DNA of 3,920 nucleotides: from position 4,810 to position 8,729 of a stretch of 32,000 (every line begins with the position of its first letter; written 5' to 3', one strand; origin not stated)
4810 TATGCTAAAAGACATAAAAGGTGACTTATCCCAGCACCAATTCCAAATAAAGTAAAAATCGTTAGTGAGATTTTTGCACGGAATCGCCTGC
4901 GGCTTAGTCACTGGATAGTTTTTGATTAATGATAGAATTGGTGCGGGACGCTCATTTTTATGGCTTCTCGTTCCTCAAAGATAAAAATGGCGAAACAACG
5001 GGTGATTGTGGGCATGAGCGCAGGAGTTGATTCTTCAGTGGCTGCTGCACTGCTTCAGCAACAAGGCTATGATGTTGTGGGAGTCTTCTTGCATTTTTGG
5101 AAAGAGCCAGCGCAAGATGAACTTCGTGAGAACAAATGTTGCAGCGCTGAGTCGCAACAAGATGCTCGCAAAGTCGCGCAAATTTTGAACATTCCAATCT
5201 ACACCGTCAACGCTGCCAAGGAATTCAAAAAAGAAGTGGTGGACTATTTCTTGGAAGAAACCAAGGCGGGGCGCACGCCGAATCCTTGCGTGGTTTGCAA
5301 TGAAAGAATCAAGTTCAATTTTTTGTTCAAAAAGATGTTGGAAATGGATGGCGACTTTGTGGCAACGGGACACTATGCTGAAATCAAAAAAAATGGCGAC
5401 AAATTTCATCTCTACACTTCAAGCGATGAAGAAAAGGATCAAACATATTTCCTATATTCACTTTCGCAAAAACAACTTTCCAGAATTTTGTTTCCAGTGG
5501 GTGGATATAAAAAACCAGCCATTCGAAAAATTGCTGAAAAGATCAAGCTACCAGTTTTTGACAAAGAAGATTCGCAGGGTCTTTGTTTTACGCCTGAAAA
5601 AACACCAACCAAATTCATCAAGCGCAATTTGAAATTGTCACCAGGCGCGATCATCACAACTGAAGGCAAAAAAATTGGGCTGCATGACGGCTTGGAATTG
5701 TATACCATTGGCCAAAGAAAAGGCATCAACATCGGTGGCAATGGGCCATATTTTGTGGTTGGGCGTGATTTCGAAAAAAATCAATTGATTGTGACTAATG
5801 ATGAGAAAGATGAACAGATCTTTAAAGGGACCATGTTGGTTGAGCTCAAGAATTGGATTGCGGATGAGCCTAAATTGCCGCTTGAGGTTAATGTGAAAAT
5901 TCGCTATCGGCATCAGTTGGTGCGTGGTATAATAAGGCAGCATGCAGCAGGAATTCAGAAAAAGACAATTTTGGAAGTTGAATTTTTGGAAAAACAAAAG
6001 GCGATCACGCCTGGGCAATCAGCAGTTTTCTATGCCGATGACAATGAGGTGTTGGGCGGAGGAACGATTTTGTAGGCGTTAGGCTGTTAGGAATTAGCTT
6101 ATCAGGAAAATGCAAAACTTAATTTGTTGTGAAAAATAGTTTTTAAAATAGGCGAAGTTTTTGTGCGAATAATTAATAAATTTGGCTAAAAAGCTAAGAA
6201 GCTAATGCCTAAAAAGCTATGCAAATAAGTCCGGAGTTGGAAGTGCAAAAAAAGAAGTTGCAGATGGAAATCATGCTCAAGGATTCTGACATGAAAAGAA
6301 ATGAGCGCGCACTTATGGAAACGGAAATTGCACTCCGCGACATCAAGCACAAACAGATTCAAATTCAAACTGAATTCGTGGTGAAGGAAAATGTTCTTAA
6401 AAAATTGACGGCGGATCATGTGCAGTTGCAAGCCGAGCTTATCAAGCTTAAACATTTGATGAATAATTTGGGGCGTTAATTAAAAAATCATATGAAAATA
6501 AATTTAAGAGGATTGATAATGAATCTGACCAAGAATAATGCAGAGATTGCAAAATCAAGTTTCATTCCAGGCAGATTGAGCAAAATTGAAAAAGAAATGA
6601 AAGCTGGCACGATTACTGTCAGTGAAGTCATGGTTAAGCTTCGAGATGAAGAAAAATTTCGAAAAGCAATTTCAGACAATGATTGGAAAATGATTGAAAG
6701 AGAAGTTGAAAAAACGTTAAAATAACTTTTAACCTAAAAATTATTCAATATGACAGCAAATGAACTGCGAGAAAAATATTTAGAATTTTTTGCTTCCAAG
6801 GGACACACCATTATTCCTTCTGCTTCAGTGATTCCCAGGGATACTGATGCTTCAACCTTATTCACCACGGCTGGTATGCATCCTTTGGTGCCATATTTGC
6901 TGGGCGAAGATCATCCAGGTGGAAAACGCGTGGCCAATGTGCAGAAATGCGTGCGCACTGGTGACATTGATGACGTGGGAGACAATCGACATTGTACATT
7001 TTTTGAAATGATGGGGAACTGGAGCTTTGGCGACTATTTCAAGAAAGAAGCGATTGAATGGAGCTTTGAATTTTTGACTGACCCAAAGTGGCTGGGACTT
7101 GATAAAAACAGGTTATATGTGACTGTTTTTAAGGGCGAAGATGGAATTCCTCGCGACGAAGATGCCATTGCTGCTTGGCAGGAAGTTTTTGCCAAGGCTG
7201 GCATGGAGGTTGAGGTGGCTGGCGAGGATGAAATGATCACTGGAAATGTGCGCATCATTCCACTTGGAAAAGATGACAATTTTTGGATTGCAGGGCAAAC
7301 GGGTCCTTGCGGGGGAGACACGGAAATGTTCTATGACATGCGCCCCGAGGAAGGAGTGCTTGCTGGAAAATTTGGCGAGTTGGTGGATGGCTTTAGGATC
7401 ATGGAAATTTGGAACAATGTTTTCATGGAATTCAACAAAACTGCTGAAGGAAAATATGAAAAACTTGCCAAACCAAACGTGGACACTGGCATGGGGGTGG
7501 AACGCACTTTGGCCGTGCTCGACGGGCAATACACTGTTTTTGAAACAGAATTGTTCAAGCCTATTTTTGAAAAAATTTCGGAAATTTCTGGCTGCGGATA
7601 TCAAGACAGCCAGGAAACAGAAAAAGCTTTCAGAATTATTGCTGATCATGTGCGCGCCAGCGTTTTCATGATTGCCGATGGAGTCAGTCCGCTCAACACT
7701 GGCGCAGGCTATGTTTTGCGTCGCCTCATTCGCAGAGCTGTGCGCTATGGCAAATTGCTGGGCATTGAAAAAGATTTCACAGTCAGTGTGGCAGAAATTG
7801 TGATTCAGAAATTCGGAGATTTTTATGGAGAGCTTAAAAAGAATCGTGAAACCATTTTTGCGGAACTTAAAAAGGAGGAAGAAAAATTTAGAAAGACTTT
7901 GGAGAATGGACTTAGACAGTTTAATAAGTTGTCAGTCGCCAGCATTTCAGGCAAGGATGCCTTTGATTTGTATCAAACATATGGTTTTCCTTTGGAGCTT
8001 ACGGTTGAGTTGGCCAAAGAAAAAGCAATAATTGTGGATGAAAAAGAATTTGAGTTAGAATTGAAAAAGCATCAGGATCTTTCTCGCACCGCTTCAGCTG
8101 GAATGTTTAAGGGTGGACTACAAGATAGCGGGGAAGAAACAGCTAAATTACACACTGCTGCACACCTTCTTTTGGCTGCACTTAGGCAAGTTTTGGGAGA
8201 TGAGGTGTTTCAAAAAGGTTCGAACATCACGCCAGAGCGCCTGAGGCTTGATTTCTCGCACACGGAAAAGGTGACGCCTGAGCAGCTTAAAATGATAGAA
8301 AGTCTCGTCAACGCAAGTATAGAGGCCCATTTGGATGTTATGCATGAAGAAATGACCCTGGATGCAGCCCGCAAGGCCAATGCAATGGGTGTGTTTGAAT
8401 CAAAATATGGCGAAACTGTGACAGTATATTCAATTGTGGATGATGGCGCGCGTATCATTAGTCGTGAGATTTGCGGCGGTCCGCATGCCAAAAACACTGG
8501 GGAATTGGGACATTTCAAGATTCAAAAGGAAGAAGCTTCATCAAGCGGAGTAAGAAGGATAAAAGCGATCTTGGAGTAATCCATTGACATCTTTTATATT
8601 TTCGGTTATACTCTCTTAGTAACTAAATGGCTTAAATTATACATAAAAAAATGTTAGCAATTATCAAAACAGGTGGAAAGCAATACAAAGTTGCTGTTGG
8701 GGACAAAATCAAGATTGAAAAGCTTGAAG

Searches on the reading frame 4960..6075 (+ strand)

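Call 71: search_protein_families(library=pfam, proteins=[window:4960-6075:+], max_evalue=0.001)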
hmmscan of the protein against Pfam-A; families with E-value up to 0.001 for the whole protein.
window:4960-6075:+ (371 aa): 5 families
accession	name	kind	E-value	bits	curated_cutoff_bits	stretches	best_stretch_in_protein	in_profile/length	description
PF03054.22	tRNA_Me_trans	-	1e-76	257.6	20.6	1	13-212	1-201/202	tRNA methyl transferase HUP domain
PF20259.3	tRNA_Me_trans_M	-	6e-19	67.8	27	1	218-279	2-65/66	tRNA methyl transferase PRC-barrel domain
PF20258.4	tRNA_Me_trans_C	-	1.3e-17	64.3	20.6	1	291-370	3-77/77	Aminomethyltransferase beta-barrel domain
PF02540.23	NAD_synthase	-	7.2e-05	22.5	21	1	11-142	17-133/242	NAD synthase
PF02568.20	ThiI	-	0.00046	20.3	20.5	0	13-59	4-48/197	Thiamine biosynthesis protein (ThiI)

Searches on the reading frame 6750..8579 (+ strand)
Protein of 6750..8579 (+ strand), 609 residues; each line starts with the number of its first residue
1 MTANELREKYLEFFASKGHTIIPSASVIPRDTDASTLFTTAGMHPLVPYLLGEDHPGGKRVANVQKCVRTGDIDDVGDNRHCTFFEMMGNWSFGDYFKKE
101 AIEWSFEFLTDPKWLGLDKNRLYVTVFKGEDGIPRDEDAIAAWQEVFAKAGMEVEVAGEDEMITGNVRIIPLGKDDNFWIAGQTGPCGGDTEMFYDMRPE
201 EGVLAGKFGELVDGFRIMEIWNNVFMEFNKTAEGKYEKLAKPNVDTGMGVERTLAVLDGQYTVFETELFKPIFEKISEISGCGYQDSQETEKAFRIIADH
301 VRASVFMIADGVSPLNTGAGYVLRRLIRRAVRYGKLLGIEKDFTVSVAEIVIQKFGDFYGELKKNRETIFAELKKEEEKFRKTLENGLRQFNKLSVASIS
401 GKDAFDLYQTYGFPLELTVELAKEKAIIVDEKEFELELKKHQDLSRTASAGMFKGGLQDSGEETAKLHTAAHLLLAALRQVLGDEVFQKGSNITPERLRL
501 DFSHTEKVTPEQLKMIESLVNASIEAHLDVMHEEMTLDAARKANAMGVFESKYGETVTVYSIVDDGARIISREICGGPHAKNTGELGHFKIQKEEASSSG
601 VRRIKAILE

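Call 71: search_protein_families(library=pfam, proteins=[window:6750-8579:+], max_evalue=0.001)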
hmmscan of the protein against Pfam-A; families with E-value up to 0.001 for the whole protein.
window:6750-8579:+ (609 aa): 2 families
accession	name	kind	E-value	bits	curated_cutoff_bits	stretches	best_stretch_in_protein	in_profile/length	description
PF01411.24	tRNA-synt_2c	-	5.5e-146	487.8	30.3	1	5-462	1-443/552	tRNA synthetases class II (A)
PF07973.19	tRNA_SAD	-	7.1e-15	55.2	24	1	557-604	1-43/44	Threonyl and Alanyl tRNA synthetase second additional domain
